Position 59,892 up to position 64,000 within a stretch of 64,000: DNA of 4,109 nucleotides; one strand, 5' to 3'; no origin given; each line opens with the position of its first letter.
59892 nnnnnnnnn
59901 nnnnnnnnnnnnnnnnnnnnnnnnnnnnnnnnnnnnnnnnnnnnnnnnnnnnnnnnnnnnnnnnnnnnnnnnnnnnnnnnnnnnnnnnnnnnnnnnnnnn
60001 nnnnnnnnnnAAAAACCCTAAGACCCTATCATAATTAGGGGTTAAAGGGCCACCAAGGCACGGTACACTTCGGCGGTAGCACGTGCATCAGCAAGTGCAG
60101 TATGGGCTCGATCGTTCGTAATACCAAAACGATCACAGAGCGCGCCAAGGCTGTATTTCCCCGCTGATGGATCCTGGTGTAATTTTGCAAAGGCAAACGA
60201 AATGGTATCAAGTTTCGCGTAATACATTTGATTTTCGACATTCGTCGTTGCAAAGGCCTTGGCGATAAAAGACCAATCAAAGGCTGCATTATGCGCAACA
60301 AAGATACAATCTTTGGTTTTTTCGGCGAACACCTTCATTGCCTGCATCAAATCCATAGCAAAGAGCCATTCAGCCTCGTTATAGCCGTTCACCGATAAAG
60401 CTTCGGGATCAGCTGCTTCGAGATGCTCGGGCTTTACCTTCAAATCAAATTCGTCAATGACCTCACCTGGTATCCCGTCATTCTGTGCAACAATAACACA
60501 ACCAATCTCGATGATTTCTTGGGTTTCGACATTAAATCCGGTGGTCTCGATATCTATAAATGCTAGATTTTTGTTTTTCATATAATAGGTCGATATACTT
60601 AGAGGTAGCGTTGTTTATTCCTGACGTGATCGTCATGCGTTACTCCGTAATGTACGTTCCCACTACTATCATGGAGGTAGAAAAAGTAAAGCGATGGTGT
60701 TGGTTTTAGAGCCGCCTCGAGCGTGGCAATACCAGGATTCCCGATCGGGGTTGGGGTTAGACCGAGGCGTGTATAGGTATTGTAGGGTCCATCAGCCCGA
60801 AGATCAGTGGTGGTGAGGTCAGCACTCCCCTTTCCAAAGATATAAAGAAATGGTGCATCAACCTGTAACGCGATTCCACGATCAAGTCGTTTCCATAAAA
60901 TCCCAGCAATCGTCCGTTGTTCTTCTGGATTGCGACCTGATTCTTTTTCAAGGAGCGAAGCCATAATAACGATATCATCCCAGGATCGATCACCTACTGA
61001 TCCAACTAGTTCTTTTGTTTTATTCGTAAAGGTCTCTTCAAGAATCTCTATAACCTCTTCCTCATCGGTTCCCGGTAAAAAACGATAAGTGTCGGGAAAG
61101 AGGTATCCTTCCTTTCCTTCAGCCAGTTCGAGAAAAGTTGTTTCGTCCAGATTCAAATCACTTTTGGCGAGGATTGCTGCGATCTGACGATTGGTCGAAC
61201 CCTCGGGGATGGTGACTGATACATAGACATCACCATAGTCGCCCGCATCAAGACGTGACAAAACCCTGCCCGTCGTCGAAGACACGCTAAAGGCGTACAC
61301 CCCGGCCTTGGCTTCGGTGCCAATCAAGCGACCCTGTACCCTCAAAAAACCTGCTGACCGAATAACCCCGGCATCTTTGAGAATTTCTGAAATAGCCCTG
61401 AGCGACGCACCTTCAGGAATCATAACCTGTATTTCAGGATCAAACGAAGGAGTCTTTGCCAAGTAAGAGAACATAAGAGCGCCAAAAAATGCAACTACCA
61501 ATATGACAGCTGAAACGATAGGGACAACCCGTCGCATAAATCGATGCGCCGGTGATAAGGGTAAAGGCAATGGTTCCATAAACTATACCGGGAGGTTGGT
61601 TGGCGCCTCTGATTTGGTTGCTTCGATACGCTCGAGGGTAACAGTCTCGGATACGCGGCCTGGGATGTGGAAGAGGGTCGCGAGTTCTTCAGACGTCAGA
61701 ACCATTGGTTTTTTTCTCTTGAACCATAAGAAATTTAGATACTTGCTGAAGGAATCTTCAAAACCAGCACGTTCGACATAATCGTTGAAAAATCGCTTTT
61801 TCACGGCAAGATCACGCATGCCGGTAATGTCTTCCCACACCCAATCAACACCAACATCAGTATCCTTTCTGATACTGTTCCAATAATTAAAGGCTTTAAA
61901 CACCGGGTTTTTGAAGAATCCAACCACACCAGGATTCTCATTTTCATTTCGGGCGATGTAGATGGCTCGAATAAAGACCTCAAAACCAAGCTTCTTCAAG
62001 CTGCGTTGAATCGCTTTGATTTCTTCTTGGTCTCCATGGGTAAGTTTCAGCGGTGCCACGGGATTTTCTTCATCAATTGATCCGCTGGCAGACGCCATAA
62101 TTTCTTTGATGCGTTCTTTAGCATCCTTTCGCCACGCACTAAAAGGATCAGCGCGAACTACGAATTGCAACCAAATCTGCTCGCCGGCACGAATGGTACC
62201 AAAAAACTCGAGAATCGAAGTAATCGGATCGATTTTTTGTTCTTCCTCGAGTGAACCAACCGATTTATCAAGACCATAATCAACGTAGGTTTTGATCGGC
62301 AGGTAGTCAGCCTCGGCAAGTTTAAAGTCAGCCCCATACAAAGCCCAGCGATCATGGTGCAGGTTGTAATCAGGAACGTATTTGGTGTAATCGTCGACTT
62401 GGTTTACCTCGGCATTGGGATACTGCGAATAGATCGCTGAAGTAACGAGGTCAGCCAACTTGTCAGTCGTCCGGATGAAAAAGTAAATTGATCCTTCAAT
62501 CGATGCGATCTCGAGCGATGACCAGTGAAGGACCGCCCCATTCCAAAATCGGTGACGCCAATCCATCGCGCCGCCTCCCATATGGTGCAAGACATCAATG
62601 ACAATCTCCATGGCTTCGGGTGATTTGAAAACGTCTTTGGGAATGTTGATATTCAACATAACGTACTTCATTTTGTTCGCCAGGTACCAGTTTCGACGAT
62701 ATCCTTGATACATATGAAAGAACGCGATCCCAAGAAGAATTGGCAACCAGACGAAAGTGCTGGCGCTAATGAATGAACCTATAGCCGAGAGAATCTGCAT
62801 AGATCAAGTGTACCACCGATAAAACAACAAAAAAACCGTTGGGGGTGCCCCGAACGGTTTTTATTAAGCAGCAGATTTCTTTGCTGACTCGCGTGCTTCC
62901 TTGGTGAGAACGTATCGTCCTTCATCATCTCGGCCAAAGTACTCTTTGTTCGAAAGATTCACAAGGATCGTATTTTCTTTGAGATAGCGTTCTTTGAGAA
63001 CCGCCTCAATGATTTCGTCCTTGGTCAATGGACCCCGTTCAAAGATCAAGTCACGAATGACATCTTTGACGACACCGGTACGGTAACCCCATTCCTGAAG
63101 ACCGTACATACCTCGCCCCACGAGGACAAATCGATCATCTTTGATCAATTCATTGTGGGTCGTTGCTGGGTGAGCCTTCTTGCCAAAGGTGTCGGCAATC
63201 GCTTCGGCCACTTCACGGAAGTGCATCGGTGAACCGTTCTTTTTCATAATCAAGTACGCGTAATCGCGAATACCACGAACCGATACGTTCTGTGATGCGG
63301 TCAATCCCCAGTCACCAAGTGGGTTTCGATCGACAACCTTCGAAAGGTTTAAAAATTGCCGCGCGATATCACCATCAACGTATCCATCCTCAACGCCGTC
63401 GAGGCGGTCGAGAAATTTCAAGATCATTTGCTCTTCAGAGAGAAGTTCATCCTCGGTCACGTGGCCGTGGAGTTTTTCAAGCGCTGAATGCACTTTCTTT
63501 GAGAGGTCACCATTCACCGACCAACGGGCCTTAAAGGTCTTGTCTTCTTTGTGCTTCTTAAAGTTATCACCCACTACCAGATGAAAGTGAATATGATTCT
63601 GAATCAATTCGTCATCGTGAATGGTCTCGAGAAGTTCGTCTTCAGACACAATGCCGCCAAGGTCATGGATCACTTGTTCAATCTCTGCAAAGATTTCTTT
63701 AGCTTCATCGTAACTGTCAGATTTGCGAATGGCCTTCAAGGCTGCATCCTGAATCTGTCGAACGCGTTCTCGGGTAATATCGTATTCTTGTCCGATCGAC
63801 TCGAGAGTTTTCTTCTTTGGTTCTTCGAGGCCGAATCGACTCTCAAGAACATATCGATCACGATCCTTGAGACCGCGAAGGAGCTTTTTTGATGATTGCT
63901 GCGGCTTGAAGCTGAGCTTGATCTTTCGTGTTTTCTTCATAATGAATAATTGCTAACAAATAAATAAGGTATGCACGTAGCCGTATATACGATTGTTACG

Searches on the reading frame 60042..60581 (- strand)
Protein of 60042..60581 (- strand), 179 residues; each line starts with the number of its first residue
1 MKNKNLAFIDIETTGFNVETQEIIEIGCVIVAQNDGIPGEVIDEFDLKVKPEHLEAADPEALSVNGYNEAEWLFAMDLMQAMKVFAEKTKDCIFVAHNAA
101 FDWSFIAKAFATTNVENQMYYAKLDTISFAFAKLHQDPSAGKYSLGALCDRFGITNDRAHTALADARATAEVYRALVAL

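Call 34: search_protein_families(library=pfam, proteins=[window:60042-60581:-], max_evalue=0.01)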
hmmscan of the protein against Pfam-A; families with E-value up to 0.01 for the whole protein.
window:60042-60581:- (179 aa): 4 families
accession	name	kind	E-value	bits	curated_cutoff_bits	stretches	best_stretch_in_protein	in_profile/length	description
PF00929.31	RNase_T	-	6.7e-28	98.7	24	1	8-173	2-164/164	Exonuclease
PF16473.11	Rv2179c-like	-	2.6e-09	37.4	27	1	7-175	3-175/177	3'-5' exoribonuclease Rv2179c-like domain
PF21762.3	DEDDh_C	-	8.2e-06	26.5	27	1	86-172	102-184/188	DNA polymerase III subunit epsilon-like, C-terminal domain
PF13482.12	RNase_H_2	-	1e-05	26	22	1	7-159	1-120/165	RNase_H superfamily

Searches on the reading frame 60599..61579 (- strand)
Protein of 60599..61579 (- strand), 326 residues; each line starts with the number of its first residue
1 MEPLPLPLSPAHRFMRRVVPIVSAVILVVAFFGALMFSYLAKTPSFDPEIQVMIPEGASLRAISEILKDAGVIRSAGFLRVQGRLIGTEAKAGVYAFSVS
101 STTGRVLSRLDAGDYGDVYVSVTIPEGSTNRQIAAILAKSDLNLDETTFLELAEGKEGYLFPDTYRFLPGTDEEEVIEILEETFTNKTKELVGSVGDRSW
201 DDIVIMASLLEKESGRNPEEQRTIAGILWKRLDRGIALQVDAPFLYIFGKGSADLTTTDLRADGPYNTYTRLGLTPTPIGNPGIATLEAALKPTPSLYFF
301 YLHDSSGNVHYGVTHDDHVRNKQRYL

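Call 34: search_protein_families(library=pfam, proteins=[window:60599-61579:-], max_evalue=0.01)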
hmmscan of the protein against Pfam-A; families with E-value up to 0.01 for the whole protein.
window:60599-61579:- (326 aa): 1 family
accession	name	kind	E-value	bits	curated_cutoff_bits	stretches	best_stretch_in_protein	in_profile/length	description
PF02618.21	YceG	-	5.6e-63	213.4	32.4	1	52-324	1-275/275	YceG-like family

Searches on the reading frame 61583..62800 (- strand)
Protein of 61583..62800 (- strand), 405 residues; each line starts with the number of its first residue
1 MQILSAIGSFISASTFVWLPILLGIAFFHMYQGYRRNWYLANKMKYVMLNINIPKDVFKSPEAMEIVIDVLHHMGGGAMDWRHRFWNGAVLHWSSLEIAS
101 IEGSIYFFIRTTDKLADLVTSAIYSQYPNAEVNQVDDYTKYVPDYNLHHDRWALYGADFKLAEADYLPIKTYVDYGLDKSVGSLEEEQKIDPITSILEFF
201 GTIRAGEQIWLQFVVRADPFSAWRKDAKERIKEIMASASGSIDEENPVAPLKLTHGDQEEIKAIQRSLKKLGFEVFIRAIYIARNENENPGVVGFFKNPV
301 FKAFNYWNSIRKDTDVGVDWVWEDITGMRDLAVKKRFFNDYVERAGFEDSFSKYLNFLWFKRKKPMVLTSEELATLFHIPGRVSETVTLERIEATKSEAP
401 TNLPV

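Call 34: search_protein_families(library=pfam, proteins=[window:61583-62800:-], max_evalue=0.01)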
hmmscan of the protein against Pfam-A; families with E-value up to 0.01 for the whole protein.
window:61583-62800:- (405 aa): 0 families

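Call 65: find_homologous_proteins(query=window:61583-62800:-)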
Query window:61583-62800:- (405 aa): 2193 proteins with E <= 0.001 among 4905 candidates; the best 120 are listed.
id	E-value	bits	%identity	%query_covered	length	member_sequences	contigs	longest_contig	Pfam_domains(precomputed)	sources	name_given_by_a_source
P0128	1.5e-275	931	100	100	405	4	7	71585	PF26449.1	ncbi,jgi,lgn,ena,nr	ncbi:hypothetical protein KC929_00815 [Patescibacteria group bacterium]|nr:hypothetical protein [Pat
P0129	2.2e-173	595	64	100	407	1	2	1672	PF26449.1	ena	-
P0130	6.1e-171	587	65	100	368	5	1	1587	PF26449.1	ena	-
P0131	6.2e-171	587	62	99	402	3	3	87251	PF26449.1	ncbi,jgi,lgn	ncbi:MAG: hypothetical protein ACI870_000063 [Crocinitomicaceae bacterium]|jgi:hypothetical protein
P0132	3.7e-169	581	61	99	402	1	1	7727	PF26449.1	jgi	-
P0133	1.4e-167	576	62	100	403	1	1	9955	PF26449.1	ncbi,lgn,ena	-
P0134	4.6e-167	574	63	100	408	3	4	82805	PF26449.1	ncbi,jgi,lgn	ncbi:MAG: hypothetical protein ACJAU8_000030 [Candidatus Paceibacteria bacterium]|jgi:hypothetical p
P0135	7.7e-167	573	61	98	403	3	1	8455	-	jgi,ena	-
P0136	3.4e-164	565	62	100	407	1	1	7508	PF26449.1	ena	-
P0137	1.2e-163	563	63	97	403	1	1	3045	PF26449.1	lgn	-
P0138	8.5e-160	550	61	99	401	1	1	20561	PF26449.1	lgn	-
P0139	2.3e-158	545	60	100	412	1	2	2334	PF26449.1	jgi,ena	-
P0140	5.4e-158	544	60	97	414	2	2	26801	PF26449.1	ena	-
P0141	1.1e-157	543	61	98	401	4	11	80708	PF26449.1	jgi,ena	-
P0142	1.4e-157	543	60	98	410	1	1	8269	-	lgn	-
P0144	3.9e-156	538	59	100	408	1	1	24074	PF26449.1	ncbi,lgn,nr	ncbi:hypothetical protein KC901_00410 [Patescibacteria group bacterium]|nr:hypothetical protein [Pat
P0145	1.0e-154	533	59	100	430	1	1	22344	PF26449.1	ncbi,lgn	-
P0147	5.2e-154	531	59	98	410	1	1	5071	PF26449.1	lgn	-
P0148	8.9e-154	530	60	99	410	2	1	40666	PF26449.1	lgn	-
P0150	3.1e-152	525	59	99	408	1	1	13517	PF26449.1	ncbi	-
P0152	8.6e-151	520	61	94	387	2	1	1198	PF26449.1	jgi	jgi:hypothetical protein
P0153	1.0e-150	520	59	99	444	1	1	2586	PF26449.1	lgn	-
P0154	1.2e-150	520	57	99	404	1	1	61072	PF26449.1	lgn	-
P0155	2.9e-150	519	60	99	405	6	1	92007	PF26449.1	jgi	jgi:hypothetical protein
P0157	7.4e-150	517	55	99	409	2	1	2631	PF26449.1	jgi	jgi:hypothetical protein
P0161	1.5e-146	506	57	99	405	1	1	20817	PF26449.1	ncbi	-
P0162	3.2e-146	505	59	96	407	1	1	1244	PF26449.1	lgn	-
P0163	3.1e-145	502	57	99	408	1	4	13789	PF26449.1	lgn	-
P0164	3.2e-145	502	59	96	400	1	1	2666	PF26449.1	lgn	-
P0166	9.9e-145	500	55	98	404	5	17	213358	PF26449.1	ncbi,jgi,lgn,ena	-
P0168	6.6e-144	498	58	99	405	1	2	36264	PF26449.1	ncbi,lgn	-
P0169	4.1e-142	492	56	96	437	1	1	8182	PF26449.1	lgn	-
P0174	2.5e-137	476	61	88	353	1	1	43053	PF26449.1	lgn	-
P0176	4.0e-136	472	55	92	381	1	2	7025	PF26449.1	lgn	-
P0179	3.1e-129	449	65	74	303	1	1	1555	PF26449.1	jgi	-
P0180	3.0e-128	446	52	98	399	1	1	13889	PF26449.1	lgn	-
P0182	7.6e-122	425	50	100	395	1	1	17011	PF26449.1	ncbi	-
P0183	4.3e-118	413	48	99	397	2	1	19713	PF26449.1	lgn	-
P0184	6.1e-118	412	49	99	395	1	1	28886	PF26449.1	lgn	-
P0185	1.4e-117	411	49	99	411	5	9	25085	PF26449.1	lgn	-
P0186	1.7e-117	411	49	99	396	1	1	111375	PF26449.1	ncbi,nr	ncbi:MAG: hypothetical protein MRY57_02475 [Candidatus Pacebacteria bacterium]|nr:hypothetical prote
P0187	5.0e-117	409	50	99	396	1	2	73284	PF26449.1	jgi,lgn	jgi:hypothetical protein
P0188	1.4e-116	408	62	74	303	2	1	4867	PF26449.1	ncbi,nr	ncbi:MAG: hypothetical protein LR005_00620, partial [Candidatus Pacebacteria bacterium]|nr:hypotheti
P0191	7.3e-115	402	50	96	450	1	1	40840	PF26449.1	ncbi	-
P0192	6.7e-114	399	48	99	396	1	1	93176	PF26449.1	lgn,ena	-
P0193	8.1e-114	399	47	99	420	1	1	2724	PF26449.1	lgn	-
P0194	9.0e-114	399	47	99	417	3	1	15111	PF26449.1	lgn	-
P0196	3.2e-113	397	46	99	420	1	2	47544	PF26449.1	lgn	-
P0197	4.3e-112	393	47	99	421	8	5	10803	PF26449.1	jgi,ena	-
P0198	8.1e-111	389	45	99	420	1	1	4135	PF26449.1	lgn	-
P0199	9.1e-111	389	47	99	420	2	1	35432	PF26449.1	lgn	-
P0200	2.3e-108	381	47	99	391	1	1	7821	PF26449.1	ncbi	-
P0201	4.7e-108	380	48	96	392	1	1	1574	PF26449.1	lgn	-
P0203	8.9e-107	375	46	99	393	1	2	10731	PF26449.1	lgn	-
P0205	4.9e-105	370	48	100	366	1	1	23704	PF26449.1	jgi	jgi:hypothetical protein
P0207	1.1e-104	369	49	90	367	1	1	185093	PF26449.1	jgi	-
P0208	5.3e-104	366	47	96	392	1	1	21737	PF26449.1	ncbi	-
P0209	7.5e-103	363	47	97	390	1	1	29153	PF26449.1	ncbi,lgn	-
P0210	8.6e-103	362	48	96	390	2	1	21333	PF26449.1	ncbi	-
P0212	1.8e-95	338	50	84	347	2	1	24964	PF26449.1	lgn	-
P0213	8.4e-95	336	42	100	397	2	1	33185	PF26449.1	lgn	-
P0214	3.7e-94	334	43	96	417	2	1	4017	PF26449.1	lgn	-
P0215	2.0e-93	332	44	90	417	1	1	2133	PF26449.1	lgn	-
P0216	2.8e-93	331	44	100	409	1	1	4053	PF26449.1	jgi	jgi:hypothetical protein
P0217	3.4e-93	331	43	98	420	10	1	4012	PF26449.1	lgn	-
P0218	1.8e-92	328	43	98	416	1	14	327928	PF26449.1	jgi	jgi:hypothetical protein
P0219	1.6e-91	325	42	100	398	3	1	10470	PF26449.1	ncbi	-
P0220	1.2e-90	322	41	99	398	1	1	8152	PF26449.1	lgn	-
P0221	1.4e-90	322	41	98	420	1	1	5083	PF26449.1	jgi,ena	-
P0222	2.2e-90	321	49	72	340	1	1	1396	PF26449.1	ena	-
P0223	2.4e-90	321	44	98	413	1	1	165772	PF26449.1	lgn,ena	-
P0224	4.5e-90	320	39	99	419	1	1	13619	PF26449.1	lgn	-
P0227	1.6e-88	315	42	96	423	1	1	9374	PF26449.1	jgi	jgi:hypothetical protein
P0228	2.5e-88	315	41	96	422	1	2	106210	PF26449.1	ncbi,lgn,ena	-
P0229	3.5e-88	314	44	91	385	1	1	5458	PF26449.1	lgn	-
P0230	8.0e-88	313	42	98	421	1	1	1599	PF26449.1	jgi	-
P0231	8.8e-88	313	38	99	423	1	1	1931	PF26449.1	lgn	-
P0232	1.1e-87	313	42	98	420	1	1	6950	PF26449.1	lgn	-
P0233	1.3e-87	312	42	100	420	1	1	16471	PF26449.1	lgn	-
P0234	1.3e-87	312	41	98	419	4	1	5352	PF26449.1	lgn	-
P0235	2.3e-87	312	43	95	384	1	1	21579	PF26449.1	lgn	-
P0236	8.4e-87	310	40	100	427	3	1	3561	PF26449.1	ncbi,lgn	-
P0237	1.0e-86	309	39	99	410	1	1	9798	PF26449.1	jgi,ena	-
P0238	1.1e-86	309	39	99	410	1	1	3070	PF26449.1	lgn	-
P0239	2.1e-86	308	42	96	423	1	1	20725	PF26449.1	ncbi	-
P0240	2.2e-86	308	39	100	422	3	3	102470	PF26449.1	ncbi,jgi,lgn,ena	-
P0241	3.2e-86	308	41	100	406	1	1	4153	PF26449.1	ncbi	-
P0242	5.3e-86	307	42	98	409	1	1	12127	PF26449.1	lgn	-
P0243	5.7e-86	307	42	89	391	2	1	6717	PF26449.1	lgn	-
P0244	8.3e-86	306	41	99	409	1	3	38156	PF26449.1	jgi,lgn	jgi:hypothetical protein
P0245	9.2e-86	306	41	98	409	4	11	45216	PF26449.1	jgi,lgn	jgi:hypothetical protein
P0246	9.9e-86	306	43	100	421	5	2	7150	PF26449.1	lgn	-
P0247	1.0e-85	306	43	100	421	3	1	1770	PF26449.1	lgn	-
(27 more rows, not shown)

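Call 75: predict_structure(alignment_id=A3)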
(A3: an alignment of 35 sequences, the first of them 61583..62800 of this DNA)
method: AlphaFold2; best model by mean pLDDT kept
length: 405 residues; sequences in the alignment: 35
mean_pLDDT: 84.5   pTM: 0.83
mean pLDDT of the five models: 84.5, 83.7, 83.5, 82.7, 82.1
residues with pLDDT >= 90: 197; 70-90: 154; 50-70: 32; < 50: 22
segments of 3 or more residues with pLDDT < 50: 383-396, 398-400, 402-405
pLDDT, mean of each block of 10 residues (from residue 1): 85 89 89 85 92 80 93 69 76 94 95 94 92 95 92 95 94 81 57 88 93 93 95 87 61 88 94 96 94 81 86 87 85 93 88 74 92 93 43 44 44
secondary structure, 60 per line:
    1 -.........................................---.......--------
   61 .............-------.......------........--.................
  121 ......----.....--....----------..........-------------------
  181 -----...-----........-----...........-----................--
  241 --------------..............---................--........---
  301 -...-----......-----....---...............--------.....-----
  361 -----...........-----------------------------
elements in order: H2-42 E46-52 H61-73 H81-87 E94-101 E104-112 H113-126 E131-135 H138-141 E152-161 H194-201 E207-217 H223-238 H255-268 E272-284 H290-297 E310-315 H321-324 H328-342 H351-355 E366-369 H370-376

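Call 77: fold_search(model_id=the predicted structure, library=pdb)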
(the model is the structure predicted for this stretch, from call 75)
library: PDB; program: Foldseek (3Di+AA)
matches with E <= 10: 673; with E <= 0.001: 13
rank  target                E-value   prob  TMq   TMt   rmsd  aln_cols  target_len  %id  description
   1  7o42_A                4.0e-05  1.00  0.37  0.19   8.3       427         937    9  TrwK/VirB4unbound trimer of dimers complex (with Hcp1) from the R388 type IV secretion system determined by cryo-EM. (released 2022-06-22)
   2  7o42_E                1.2e-04  1.00  0.36  0.18   8.7       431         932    9  TrwK/VirB4unbound trimer of dimers complex (with Hcp1) from the R388 type IV secretion system determined by cryo-EM. (released 2022-06-22)
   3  7o43_A                1.5e-04  1.00  0.35  0.21   9.9       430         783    8  TrwK/VirB4unbound dimer complex from R388 type IV secretion system determined by cryo-EM. (released 2022-06-22)
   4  8rtb_B                2.0e-04  1.00  0.38  0.26   7.9       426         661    9  Extended inner membrane complex (IMC) protomer structure (TrwM/VirB3-TrwK/VirB4-TrwI/VirB6-TrwG/VirB8-TrwE/VirB10) fro (released 2024-06-19)
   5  8rtd_h                2.6e-04  1.00  0.37  0.34   8.0       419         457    9  Stalk-Arches-IMC structure from the fully-assembled R388 type IV secretion system determined by cryo-EM. (released 2024-06-19)
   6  7o43_B                2.8e-04  1.00  0.36  0.21   9.2       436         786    9  TrwK/VirB4unbound dimer complex from R388 type IV secretion system determined by cryo-EM. (released 2022-06-22)
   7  8rtb_A                3.0e-04  1.00  0.39  0.23   8.1       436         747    8  Extended inner membrane complex (IMC) protomer structure (TrwM/VirB3-TrwK/VirB4-TrwI/VirB6-TrwG/VirB8-TrwE/VirB10) fro (released 2024-06-19)
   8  8rtd_O                3.0e-04  1.00  0.39  0.22   8.1       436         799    8  Stalk-Arches-IMC structure from the fully-assembled R388 type IV secretion system determined by cryo-EM. (released 2024-06-19)
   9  8rtd_T                3.0e-04  1.00  0.39  0.22   8.1       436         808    8  Stalk-Arches-IMC structure from the fully-assembled R388 type IV secretion system determined by cryo-EM. (released 2024-06-19)
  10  8rtd_V                4.2e-04  0.99  0.36  0.23   8.2       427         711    9  Stalk-Arches-IMC structure from the fully-assembled R388 type IV secretion system determined by cryo-EM. (released 2024-06-19)
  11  8rtd_g                4.7e-04  1.00  0.38  0.23   8.3       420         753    9  Stalk-Arches-IMC structure from the fully-assembled R388 type IV secretion system determined by cryo-EM. (released 2024-06-19)
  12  8rtd_P                4.7e-04  1.00  0.37  0.23   8.0       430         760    9  Stalk-Arches-IMC structure from the fully-assembled R388 type IV secretion system determined by cryo-EM. (released 2024-06-19)
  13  7o41_B                5.6e-04  0.99  0.33  0.22   8.9       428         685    7  Hexameric composite model of the Inner Membrane Complex (IMC) with the Arches from the fully-assembled R388 type IV se (released 2022-06-22)
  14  7o41_A                6.2e-03  0.91  0.34  0.21   8.8       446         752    8  Hexameric composite model of the Inner Membrane Complex (IMC) with the Arches from the fully-assembled R388 type IV se (released 2022-06-22)
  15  9e78_0U               3.1e-02  0.30  0.16  0.19  14.5       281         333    8  48-nm repeat of the Leishmania tarentolae doublet microtubule (released 2025-03-12)
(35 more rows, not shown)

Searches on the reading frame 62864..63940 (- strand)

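Call 34: search_protein_families(library=pfam, proteins=[window:62864-63940:-], max_evalue=0.01)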
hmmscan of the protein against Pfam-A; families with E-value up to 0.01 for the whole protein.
window:62864-63940:- (358 aa): 2 families
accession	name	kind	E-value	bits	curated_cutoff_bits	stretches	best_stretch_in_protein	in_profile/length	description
PF04545.22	Sigma70_r4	-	2.1e-12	46.8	24.1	1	20-73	1-50/50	Sigma-70, region 4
PF05066.19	HARE-HTH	-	5.6e-08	33.5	25.9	1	226-284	5-71/71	HB1, ASXL, restriction endonuclease HTH domain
